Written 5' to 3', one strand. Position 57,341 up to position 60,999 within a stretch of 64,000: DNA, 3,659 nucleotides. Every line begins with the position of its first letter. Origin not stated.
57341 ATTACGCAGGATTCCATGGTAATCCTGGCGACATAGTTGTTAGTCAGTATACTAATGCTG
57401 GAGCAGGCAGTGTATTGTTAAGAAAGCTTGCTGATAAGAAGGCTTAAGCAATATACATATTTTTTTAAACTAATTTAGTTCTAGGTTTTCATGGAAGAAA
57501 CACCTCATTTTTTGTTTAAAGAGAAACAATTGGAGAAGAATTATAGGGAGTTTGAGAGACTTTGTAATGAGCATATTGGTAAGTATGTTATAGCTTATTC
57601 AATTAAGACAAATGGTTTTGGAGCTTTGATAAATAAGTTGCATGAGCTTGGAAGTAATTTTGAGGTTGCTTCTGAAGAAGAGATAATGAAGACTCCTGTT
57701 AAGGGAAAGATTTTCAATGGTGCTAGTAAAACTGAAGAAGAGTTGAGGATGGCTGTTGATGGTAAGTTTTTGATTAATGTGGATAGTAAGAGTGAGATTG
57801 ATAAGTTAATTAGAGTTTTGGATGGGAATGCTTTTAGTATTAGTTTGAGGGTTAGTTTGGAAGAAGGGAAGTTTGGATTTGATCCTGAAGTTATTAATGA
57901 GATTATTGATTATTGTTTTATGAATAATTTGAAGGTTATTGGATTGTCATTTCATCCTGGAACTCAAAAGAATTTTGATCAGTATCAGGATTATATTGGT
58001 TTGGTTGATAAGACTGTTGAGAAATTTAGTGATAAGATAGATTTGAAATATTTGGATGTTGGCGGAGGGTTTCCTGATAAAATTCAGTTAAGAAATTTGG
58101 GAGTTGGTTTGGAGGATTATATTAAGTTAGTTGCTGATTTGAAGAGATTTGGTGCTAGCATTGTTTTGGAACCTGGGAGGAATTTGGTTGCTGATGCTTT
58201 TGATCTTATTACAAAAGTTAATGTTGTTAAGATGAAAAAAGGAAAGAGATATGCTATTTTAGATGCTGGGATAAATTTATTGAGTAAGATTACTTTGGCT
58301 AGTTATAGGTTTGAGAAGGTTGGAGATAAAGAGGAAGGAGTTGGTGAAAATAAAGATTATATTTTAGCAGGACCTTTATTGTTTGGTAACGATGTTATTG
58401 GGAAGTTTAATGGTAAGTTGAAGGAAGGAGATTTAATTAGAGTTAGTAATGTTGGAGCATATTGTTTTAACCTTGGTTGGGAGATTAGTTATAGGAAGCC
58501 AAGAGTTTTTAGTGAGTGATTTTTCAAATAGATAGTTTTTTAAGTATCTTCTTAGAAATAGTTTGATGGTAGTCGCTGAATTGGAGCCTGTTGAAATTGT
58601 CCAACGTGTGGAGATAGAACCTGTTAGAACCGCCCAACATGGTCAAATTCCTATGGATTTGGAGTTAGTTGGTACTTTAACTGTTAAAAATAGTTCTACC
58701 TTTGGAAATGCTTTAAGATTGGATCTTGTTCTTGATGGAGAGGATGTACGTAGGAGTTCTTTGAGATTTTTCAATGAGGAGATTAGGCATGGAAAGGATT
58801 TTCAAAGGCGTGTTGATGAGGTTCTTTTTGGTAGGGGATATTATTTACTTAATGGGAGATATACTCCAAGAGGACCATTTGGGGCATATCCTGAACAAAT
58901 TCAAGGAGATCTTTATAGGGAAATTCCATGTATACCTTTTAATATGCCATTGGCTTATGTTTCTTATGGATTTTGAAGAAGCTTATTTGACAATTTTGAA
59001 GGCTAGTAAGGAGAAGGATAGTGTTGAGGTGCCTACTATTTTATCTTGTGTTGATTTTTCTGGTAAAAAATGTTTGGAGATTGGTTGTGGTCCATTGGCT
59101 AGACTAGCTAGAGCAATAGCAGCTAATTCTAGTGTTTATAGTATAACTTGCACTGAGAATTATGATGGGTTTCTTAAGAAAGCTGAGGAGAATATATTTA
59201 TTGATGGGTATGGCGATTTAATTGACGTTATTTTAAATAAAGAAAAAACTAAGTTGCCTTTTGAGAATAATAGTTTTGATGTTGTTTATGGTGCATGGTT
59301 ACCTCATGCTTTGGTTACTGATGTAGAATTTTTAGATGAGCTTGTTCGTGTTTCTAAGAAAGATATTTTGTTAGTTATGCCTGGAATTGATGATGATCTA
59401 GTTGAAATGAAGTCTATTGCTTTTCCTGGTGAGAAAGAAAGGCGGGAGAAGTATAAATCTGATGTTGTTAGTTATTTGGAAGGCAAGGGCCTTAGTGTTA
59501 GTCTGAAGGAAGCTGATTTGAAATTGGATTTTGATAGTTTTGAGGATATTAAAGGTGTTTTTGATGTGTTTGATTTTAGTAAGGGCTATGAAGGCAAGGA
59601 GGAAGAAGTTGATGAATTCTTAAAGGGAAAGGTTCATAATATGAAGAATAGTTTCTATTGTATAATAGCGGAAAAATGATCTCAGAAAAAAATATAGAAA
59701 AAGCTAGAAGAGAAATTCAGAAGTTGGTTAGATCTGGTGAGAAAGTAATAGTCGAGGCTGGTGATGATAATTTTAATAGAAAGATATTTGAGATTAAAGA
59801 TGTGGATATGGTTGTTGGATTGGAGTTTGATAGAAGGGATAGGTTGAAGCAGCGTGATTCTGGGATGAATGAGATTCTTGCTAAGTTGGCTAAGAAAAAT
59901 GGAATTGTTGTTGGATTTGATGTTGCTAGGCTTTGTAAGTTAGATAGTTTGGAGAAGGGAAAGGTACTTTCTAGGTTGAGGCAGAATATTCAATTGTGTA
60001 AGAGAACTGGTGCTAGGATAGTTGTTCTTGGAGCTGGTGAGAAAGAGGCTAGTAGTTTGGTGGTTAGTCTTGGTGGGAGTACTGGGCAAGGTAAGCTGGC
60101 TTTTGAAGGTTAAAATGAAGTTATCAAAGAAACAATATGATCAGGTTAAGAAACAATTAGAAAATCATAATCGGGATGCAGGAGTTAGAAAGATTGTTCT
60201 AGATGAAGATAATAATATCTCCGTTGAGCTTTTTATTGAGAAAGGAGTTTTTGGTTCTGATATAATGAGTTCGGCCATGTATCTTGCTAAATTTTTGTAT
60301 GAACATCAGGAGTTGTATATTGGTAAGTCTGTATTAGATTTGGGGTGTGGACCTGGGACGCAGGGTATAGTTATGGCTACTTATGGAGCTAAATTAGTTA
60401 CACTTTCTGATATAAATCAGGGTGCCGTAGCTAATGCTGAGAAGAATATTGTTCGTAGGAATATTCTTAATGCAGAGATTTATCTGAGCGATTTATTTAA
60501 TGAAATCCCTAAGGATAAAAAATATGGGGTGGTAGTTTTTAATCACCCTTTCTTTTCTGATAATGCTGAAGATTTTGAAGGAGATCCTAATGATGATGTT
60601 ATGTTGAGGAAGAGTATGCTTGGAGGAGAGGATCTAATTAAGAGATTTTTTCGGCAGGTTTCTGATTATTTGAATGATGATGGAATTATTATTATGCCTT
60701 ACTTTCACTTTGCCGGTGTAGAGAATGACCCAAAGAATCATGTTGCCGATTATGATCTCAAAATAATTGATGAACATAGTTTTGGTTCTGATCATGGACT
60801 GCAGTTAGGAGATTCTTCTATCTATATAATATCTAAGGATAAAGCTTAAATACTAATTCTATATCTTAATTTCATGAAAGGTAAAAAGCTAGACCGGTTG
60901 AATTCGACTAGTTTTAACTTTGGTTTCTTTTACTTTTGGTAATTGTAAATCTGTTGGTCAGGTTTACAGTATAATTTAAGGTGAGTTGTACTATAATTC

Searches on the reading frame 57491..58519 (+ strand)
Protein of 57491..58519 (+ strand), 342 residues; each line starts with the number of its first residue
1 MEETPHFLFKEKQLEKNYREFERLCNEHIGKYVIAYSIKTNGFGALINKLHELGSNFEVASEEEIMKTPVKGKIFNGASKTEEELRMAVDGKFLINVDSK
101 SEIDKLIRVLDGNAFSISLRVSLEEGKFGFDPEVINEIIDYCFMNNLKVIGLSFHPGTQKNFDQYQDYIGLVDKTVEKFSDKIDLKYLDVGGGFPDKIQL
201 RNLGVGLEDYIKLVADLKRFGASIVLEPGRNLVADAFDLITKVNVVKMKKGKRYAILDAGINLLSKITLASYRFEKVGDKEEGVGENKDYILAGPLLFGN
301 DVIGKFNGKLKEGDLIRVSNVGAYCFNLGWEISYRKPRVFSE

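Call 9: search_protein_families(library=pfam, proteins=[window:57491-58519:+], max_evalue=0.001)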
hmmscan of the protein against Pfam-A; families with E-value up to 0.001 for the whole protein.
window:57491-58519:+ (342 aa): 2 families
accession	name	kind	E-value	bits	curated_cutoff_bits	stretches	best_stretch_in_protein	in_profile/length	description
PF02784.22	Orn_Arg_deC_N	-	2e-22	80.2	23.4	1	25-234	11-247/247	Pyridoxal-dependent decarboxylase, pyridoxal binding domain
PF00278.28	Orn_DAP_Arg_deC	-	9.6e-09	35.8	23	1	173-322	5-95/95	Pyridoxal-dependent decarboxylase, C-terminal sheet domain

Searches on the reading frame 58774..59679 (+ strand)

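Call 9: search_protein_families(library=pfam, proteins=[window:58774-59679:+], max_evalue=0.001)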
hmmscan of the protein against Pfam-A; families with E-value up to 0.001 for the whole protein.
window:58774-59679:+ (301 aa): 2 families
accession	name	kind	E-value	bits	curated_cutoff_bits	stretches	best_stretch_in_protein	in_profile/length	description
PF08241.18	Methyltransf_11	-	1.1e-08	36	21.2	1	101-197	1-90/95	Methyltransferase domain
PF13649.12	Methyltransf_25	-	5.5e-06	27.4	27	1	101-196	2-95/97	Methyltransferase domain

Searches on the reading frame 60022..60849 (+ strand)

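Call 30: search_protein_families(library=pfam, proteins=[window:60022-60849:+], max_evalue=0.001)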
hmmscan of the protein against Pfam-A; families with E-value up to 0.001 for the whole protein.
window:60022-60849:+ (275 aa): 9 families
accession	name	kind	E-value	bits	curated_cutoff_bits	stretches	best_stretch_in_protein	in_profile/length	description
PF05175.20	MTS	-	3.2e-15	56.6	23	1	71-183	5-114/170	Methyltransferase small domain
PF13847.12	Methyltransf_31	-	2.4e-10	40.7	27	1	101-229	4-113/145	Methyltransferase domain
PF13649.12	Methyltransf_25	-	1.3e-08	35.8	27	1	104-175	1-73/97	Methyltransferase domain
PF06325.19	PrmA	-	2e-08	34.5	22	1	101-174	162-233/296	Ribosomal protein L11 methyltransferase (PrmA)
PF10294.15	Methyltransf_16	-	3.2e-06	27.4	21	1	82-158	22-105/174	Lysine methyltransferase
PF13489.12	Methyltransf_23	-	0.00011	22.5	27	1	101-223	23-114/164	Methyltransferase domain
PF08241.18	Methyltransf_11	-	0.00013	23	21.2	1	105-175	1-68/95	Methyltransferase domain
PF01135.25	PCMT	-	0.00032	21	20.3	1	78-157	51-132/210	Protein-L-isoaspartate(D-aspartate) O-methyltransferase (PCMT)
PF05891.18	Methyltransf_PK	-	0.0008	19.4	27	0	79-171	33-126/218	AdoMet dependent proline di-methyltransferase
